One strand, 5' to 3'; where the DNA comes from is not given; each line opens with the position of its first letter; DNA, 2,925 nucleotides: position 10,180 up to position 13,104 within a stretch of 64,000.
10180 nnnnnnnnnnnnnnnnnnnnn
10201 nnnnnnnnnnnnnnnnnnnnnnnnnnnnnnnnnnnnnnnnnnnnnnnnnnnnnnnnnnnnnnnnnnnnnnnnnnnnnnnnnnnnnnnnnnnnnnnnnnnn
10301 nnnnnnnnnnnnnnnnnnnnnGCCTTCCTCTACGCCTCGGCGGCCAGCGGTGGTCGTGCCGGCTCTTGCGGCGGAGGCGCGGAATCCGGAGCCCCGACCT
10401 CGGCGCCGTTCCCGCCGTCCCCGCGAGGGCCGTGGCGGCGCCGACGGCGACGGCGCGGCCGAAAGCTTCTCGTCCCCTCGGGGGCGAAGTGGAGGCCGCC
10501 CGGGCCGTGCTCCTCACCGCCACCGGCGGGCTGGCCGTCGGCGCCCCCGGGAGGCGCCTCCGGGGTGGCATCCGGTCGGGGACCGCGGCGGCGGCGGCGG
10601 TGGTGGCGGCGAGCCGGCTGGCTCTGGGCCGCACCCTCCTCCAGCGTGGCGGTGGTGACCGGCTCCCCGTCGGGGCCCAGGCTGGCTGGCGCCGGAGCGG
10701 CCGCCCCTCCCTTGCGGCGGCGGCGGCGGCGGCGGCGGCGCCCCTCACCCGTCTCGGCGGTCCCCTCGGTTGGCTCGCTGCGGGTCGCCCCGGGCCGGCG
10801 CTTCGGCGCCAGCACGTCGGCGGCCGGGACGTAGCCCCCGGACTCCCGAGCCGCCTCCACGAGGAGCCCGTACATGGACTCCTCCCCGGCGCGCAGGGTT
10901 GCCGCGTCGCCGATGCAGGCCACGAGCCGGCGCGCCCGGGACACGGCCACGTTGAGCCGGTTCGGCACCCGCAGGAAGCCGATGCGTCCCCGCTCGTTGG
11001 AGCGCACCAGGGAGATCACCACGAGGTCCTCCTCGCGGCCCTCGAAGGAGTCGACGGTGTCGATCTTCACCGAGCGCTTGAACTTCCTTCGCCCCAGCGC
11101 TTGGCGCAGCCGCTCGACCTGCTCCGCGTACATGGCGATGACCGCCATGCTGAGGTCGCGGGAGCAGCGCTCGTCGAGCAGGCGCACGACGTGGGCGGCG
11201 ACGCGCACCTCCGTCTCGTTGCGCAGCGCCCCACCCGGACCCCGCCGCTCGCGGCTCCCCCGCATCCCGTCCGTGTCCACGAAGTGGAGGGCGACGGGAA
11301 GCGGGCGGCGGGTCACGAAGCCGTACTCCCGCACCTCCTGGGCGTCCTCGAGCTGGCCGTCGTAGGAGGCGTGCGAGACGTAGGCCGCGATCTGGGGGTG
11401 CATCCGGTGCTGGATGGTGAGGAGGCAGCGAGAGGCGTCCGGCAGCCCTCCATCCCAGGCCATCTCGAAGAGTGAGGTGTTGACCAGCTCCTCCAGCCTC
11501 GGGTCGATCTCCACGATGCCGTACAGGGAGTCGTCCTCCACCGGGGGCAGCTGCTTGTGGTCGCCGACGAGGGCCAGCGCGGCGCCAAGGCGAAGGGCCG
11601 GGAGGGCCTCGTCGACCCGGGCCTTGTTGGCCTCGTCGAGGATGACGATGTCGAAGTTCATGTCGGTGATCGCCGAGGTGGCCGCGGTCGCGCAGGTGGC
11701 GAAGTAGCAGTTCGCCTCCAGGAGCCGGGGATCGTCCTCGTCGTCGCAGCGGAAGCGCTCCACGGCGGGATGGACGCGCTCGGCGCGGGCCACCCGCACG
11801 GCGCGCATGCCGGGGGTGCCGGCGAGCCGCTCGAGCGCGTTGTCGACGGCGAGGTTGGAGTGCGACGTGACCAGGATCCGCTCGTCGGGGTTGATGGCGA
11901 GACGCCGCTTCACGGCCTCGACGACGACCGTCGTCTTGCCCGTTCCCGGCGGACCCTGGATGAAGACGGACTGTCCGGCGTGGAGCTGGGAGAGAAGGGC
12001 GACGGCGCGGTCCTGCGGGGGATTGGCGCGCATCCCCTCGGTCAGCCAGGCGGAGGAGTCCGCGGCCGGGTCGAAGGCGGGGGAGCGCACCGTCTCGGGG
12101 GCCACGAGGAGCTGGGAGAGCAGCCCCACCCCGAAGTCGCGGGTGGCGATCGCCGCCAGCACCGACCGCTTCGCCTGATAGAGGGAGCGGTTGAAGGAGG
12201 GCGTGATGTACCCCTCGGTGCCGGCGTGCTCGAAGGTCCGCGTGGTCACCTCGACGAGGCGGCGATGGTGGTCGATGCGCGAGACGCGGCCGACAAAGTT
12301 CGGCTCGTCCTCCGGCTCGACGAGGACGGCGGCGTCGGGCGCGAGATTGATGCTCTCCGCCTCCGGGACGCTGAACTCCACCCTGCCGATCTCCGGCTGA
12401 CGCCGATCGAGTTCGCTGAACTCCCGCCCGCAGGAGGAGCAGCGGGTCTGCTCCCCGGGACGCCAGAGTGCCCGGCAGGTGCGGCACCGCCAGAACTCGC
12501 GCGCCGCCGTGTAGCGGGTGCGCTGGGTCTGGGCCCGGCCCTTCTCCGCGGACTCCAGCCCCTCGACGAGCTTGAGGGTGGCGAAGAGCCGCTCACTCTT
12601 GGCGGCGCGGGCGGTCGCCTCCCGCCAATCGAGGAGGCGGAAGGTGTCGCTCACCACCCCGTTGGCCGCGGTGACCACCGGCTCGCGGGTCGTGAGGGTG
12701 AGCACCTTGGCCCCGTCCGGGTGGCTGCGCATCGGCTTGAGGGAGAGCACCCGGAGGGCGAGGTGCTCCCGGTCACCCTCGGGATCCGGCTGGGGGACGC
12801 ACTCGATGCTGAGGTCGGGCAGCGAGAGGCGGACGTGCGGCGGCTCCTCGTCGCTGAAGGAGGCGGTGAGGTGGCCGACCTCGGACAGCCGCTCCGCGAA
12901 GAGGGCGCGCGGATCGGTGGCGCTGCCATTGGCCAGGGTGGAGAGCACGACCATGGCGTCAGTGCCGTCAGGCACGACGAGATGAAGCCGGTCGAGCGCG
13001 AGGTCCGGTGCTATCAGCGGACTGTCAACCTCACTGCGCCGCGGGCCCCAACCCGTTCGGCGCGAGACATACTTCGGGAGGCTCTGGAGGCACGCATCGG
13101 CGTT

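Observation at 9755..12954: Upf1-like helicase with zinc-ribbon N-domain and Arg-rich tail in operon with a glutaredoxin-PDZ fusion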

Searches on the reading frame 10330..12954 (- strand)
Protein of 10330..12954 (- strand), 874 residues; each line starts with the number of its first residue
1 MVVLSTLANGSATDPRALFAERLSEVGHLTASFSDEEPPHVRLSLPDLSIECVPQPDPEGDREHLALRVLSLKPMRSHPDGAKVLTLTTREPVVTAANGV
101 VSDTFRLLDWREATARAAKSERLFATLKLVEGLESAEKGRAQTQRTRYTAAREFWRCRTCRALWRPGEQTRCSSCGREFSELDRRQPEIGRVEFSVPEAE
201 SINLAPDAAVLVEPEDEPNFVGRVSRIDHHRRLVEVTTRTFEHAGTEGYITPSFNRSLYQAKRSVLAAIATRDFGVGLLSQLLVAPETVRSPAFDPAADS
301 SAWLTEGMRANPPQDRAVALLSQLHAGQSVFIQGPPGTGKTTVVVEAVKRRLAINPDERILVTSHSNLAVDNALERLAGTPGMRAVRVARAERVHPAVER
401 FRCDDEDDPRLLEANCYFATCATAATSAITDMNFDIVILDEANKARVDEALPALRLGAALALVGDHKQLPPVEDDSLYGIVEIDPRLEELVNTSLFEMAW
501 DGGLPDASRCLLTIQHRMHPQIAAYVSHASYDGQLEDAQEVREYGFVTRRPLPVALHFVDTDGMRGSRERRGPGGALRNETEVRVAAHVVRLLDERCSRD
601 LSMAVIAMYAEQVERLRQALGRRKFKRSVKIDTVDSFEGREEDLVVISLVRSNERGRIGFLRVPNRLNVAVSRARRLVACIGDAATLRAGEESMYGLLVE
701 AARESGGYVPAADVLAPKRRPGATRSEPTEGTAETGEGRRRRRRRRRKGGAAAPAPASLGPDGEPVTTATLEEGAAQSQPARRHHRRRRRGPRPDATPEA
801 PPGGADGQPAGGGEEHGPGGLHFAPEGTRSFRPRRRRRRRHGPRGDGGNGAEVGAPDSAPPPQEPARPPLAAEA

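Call 5: search_protein_families(library=pfam, proteins=[window:10330-12954:-], max_evalue=0.01)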
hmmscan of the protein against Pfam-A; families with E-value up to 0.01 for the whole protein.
window:10330-12954:- (874 aa): 13 families
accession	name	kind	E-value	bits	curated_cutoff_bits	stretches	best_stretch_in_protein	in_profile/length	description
PF13087.12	AAA_12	-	4.6e-44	150.8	27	1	492-684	2-194/195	AAA domain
PF13086.12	AAA_11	-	1e-32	114.4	27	2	311-403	3-106/257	AAA domain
PF13245.12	AAA_19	-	2.9e-10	40.9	25.1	1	326-472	10-132/134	AAA domain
PF13604.12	AAA_30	-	3.8e-10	40.2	27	1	311-479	3-138/191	AAA domain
PF01443.25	Viral_helicase1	-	1.4e-05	25.5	21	0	332-473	3-101/228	Viral superfamily 1 RNA helicase core domain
PF13191.12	AAA_16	-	3.8e-05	24.7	32.6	1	319-360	14-53/167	AAA ATPase domain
PF09848.15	SLFN-g3_helicase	-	0.00024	20.9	24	1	329-447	3-93/354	Schlafen group 3, DNA/RNA helicase domain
PF04851.21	ResIII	-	0.00032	21.1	22.5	1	311-442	5-134/164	Type III restriction enzyme, res subunit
PF00580.27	UvrD-helicase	-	0.00044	20.5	23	1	325-390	11-78/271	UvrD/REP helicase N-terminal domain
PF00270.35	DEAD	-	0.00072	19.8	26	1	312-446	2-130/167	DEAD/DEAH box helicase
PF00004.35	AAA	-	0.0071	17.2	21.2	0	331-349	2-20/131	ATPase family associated with various cellular activities (AAA)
PF07728.20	AAA_5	-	0.0081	16.6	22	0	330-454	2-86/139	AAA domain (dynein-related subfamily)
PF13238.12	AAA_18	-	0.0086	17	29.4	0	330-375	1-38/128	AAA domain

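Call 6: search_protein_families(library=padloc, proteins=[window:10330-12954:-], max_evalue=0.01)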
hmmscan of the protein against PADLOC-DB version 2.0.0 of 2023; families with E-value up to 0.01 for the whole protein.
window:10330-12954:- (874 aa): 20 families
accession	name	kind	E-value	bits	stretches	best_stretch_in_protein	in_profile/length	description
PDLC03920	MkoA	-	7.1e-98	327.2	2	413-703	769-1098/1112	-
PDLC03921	MkoA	-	5.8e-74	247.6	2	428-689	1291-1572/1607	-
PDLC03924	MkoC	-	2.1e-31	106.9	2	516-701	777-962/1136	-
PDLC05009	PDC-S37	-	4.2e-11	39.4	2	431-471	935-975/1550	-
PDLC02194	Hhe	-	1.4e-06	23.8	1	429-472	1376-1419/1911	-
PDLC00112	GajB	-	1.4e-05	21.9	1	328-379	19-71/581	UrvD helicase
PDLC05035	PDC-S53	-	2.7e-05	20.5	0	299-376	482-555/900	-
PDLC00131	GajB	-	0.00016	18.8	1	328-377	37-89/647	UrvD helicase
PDLC00146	GajB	-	0.00043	17.2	1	329-377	36-87/663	UrvD helicase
PDLC00136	GajB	-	0.00067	16.7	1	324-381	14-71/570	UrvD helicase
PDLC04140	mad8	-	0.00084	16.9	1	324-379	24-75/314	mads_8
PDLC00121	GajB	-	0.00085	16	1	329-380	20-74/565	UrvD helicase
PDLC03802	RTasHel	-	0.0012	15.8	1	325-379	16-71/675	DRT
PDLC05065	PDC-S68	-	0.0012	14.7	0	430-472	700-745/1221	-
PDLC00132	GajB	-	0.0013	15.4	1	326-379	15-68/625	UrvD helicase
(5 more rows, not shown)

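Call 7: search_protein_families(library=ncbifam, proteins=[window:10330-12954:-], max_evalue=0.01)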
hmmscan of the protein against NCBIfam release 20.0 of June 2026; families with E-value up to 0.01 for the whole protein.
window:10330-12954:- (874 aa): 7 families
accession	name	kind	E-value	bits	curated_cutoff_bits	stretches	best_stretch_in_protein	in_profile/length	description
TIGR00376.1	TIGR00376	hypoth_equivalog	1.4e-63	215.3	348.9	2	412-708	344-633/639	IGHMBP2 family helicase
NF040671.1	PLuB_AAA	exception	7.7e-40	136.2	999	2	429-701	958-1247/1256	PLuB system helicase-like protein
NF042953.1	Hhe_antiphage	equivalog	8.3e-10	36.7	2000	1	430-535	1278-1381/1797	DUF4011 domain-containing anti-phage protein Hhe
NF058533.1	antiphage_ProA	equivalog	2.2e-09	35.3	1500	1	431-471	1301-1341/1903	anti-phage protein ProA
TIGR01447.1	recD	equivalog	6.7e-06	25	310.15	0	432-478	261-310/597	exodeoxyribonuclease V subunit alpha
TIGR01448.2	helicase_RecD2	equivalog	2.8e-05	22.4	500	1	308-472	315-450/713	SF1B family DNA helicase RecD2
NF042913.1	CyRepA1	equivalog_domain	0.0023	16.9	200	1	330-442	5-94/595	plasmid replication protein, CyRepA1 family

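Call 9: find_homologous_proteins(query=window:10330-12954:-)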
Query window:10330-12954:- (874 aa): 767 proteins with E <= 0.001 among 8000 candidates; the best 120 are listed.
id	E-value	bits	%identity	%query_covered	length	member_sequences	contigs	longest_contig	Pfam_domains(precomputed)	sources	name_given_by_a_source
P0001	0.0e+0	1943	100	100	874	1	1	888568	PF13087.13,PF13086.13,PF01443.25,PF13604.13,PF13245.13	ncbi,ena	-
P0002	0.0e+0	1672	88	100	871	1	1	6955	PF13087.13,PF13086.13,PF01443.25,PF13604.13,PF13245.13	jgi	jgi:hypothetical protein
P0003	0.0e+0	1567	84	95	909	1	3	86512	PF13087.13,PF13086.13,PF01443.25,PF13604.13,PF13245.13,PF04851.22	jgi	jgi:ATP-dependent RNA/DNA helicase IGHMBP2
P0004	0.0e+0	1567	82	99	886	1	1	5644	PF13087.13,PF13086.13,PF01443.25,PF13604.13,PF13245.13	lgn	-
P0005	0.0e+0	1563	83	95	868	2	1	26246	PF13087.13,PF13086.13,PF01443.25,PF13604.13,PF13245.13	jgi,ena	-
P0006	0.0e+0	1554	82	99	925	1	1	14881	PF13087.13,PF13086.13,PF01443.25,PF13604.13,PF13245.13,PF04851.22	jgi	jgi:hypothetical protein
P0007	0.0e+0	1551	80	100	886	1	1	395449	PF13087.13,PF13086.13,PF01443.25,PF13604.13,PF13245.13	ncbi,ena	-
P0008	0.0e+0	1512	82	94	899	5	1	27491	PF13087.13,PF13086.13,PF01443.25,PF13604.13,PF13245.13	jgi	-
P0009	0.0e+0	1503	84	88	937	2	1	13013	PF13087.13,PF13086.13,PF01443.25,PF13604.13,PF13245.13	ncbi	-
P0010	0.0e+0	1495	80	98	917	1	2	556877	PF13087.13,PF13086.13,PF01443.25,PF13604.13,PF13245.13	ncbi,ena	-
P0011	0.0e+0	1493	80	98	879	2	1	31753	PF13087.13,PF13086.13,PF01443.25,PF13604.13,PF13245.13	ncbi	ncbi:MAG: AAA domain-containing protein [Candidatus Dormibacteria bacterium]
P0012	0.0e+0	1493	80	98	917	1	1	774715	PF13087.13,PF13086.13,PF01443.25,PF13604.13,PF13245.13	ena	-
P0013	0.0e+0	1490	83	89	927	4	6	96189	PF13087.13,PF13086.13,PF01443.25,PF13604.13,PF13245.13,PF04851.22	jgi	jgi:hypothetical protein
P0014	0.0e+0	1487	82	93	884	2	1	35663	PF13087.13,PF13086.13,PF01443.25,PF13604.13,PF13245.13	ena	-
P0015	0.0e+0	1486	81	94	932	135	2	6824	PF13087.13,PF13086.13,PF01443.25,PF13604.13,PF13245.13,PF04851.22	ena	-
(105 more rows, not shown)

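Call 15: find_related_loci(query=window:10330-12954:-, collection=genome_contigs, flank=8000)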
Query window:10330-12954:- (874 aa) in genome_contigs; peptide patterns used: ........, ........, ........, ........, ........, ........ (x = any residue, [..] = any of these).
268 stretches matched a pattern; 125 encode a relative of the query (tblastn E <= 1e-3); the best 80 are kept; 80 distinct loci.
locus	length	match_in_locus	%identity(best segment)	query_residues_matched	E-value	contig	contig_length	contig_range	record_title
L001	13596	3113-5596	83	1-827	0e+0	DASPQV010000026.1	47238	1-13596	MAG TPA_asm: Candidatus Binatia bacterium isolate SMAG_U12208 k141_2973309, whole genome shotgun sequence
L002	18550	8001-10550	80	1-855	0e+0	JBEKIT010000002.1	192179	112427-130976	MAG: Candidatus Dormibacteria bacterium isolate SPRUCE 306 SPRUCE_306_2, whole genome shotgun sequence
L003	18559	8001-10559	80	1-858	0e+0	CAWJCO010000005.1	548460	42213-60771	MAG: uncultured Chloroflexia bacterium isolate MFD04492.bin.2.96 genome assembly, contig: contig_26140, whole genome sho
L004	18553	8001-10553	80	1-854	0e+0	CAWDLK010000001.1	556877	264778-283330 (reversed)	MAG: uncultured Chloroflexia bacterium isolate MFD04492.bin.1.163 genome assembly, contig: contig_17354, whole genome sh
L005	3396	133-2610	81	1-814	0e+0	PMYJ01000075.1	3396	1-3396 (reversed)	MAG: Candidatus Dormiibacterota bacterium isolate fen_839 73.20110800_E2D.52_contig_32508, whole genome shotgun sequence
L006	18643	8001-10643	77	1-874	0e+0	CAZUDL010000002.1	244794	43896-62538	MAG TPA_asm: uncultured Actinomycetes bacterium isolate binchicken_co3_156 genome assembly, contig: NODE_49_length_24479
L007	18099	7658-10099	81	1-812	0e+0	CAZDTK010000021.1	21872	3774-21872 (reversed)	MAG TPA_asm: uncultured Actinomycetes bacterium isolate binchicken_co3_340 genome assembly, contig: NODE_7568_length_218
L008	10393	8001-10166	87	1-720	0e+0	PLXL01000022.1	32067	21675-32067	MAG: Candidatus Dormiibacterota bacterium isolate palsa_874 73.20120700_P3D.45_contig_2109, whole genome shotgun sequenc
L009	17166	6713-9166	81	1-814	0e+0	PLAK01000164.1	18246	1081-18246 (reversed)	MAG: Candidatus Changshengia sp. isolate bog_854 73.20111000_S2M.16_contig_12175, whole genome shotgun sequence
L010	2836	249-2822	78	1-860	0e+0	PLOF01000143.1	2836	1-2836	MAG: Candidatus Dormiibacterota bacterium isolate fen_878 73.20120800_E1D.24_contig_62504, whole genome shotgun sequence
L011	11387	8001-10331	83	1-777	0e+0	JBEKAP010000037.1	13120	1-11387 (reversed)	MAG: Candidatus Dormibacteria bacterium isolate SPRUCE 115 SPRUCE_115_37, whole genome shotgun sequence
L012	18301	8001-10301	84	1-766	0e+0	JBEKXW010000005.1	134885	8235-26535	MAG: Candidatus Dormibacteria bacterium isolate SPRUCE 660 SPRUCE_660_5, whole genome shotgun sequence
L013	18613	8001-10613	78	1-862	0e+0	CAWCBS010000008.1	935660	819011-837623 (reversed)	MAG: uncultured Chloroflexia bacterium isolate MFD05512.bin.2.117 genome assembly, contig: contig_29949, whole genome sh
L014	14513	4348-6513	86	1-720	0e+0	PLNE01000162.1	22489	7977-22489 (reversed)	MAG: Candidatus Dormiibacterota bacterium isolate fen_879 73.20120800_E2D.47_contig_31000, whole genome shotgun sequence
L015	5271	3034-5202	89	1-722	0e+0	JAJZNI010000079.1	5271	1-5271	MAG: bacterium isolate MAS3.bin89 NODE_30030_length_5271_cov_1.912131, whole genome shotgun sequence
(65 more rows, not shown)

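Call 25: search_solved_structures(query=window:10330-12954:-, max_evalue=0.001)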
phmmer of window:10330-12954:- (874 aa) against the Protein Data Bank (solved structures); distinct sequences matched with E-value up to 0.001: 29.
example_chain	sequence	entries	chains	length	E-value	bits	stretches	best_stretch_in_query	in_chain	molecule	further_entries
4b3g_A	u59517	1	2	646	2.3e-37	131.7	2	424-688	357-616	DNA-BINDING PROTEIN SMUBP-2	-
4b3f_X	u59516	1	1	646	2.3e-37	131.7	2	424-688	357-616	DNA-BINDING PROTEIN SMUBP-2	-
2xzo_A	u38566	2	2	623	4e-33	117.7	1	399-687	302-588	REGULATOR OF NONSENSE TRANSCRIPTS 1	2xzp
2gjk_A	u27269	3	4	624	4e-33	117.7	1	399-687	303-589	Regulator of nonsense transcripts 1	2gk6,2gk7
6ej5_A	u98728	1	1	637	4.3e-33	117.6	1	399-687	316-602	Regulator of nonsense transcripts 1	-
9qwn_A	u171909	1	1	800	9.7e-33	116.4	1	399-687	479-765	Isoform 2 of Regulator of nonsense transcripts 1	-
2wjv_A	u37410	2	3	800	9.7e-33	116.4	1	399-687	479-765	REGULATOR OF NONSENSE TRANSCRIPTS 1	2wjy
8ftm_A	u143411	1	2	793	7.4e-30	106.9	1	431-723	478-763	5'-3' RNA helicase-like protein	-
8fth_A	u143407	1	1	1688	1.1e-28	103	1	431-723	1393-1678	5'-3' RNA helicase-like protein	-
8ftk_A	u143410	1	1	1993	1.3e-28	102.7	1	431-723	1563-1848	5'-3' RNA helicase-like protein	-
8rd3_A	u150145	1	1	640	3.1e-28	101.5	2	412-706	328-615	ATP-dependent helicase NAM7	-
2xzl_A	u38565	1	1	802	6.9e-28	100.4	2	412-706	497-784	ATP-DEPENDENT HELICASE NAM7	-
9qdq_A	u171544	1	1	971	1.2e-27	99.6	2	412-706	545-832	ATP-dependent helicase NAM7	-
5eax_A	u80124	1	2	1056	1.1e-26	96.4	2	558-688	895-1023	DNA replication ATP-dependent helicase/nuclease DNA2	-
5eaw_A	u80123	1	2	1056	1.1e-26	96.4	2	558-688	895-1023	DNA replication ATP-dependent helicase/nuclease DNA2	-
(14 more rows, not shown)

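Call 41: predict_structure(alignment_id=A1)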
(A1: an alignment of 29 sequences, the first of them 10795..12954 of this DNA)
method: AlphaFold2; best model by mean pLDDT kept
length: 720 residues; sequences in the alignment: 29
mean_pLDDT: 80.2   pTM: 0.74
mean pLDDT of the five models: 80.2, 77.3, 75.7, 71.3, 69.8
residues with pLDDT >= 90: 252; 70-90: 309; 50-70: 88; < 50: 71
segments of 3 or more residues with pLDDT < 50: 1-11, 15-18, 20-27, 62-64, 80-104, 573-575, 653-662
pLDDT, mean of each block of 10 residues (from residue 1): 36 49 49 64 64 64 56 54 37 38 56 84 93 87 90 91 87 88 87 93 84 91 90 92 91 85 92 83 91 82 83 93 91 88 93 91 89 90 89 80 83 92 85 88 89 93 76 66 85 89 91 90 89 87 88 93 65 57 90 90 87 86 81 77 89 48 66 92 81 80 93 71
secondary structure, 60 per line:
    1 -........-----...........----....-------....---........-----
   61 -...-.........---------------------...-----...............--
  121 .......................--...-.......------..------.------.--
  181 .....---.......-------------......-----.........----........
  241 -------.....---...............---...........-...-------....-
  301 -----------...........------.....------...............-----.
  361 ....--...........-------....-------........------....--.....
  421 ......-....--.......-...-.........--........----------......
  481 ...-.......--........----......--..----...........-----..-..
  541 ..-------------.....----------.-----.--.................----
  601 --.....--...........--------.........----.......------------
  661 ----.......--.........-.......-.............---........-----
elements in order (helices of 4 or more, strands of 3 or more residues): H2-9 H15-25 E30-33 E41-44 E48-55 E66-74 H104-118 H121-143 E146-148 E150-156 H181-185 E189-195 E209-214 E220-228 E233-240 E248-252 H256-270 H274-284 H296-299 H312-322 E329-333 H340-354 E360-364 H367-377 E385-388 H396-401 H410-413 E416-420 H421-426 H428-431 E434-440 H447-454 E457-464 H475-483 H485-491 H495-501 E509-511 H520-530 H539-542 E556-560 H580-596 E603-607 H610-620 E629-633 H634-637 E642-648 H665-671 E674-682 H684-690 H692-704 E708-710 H711-715
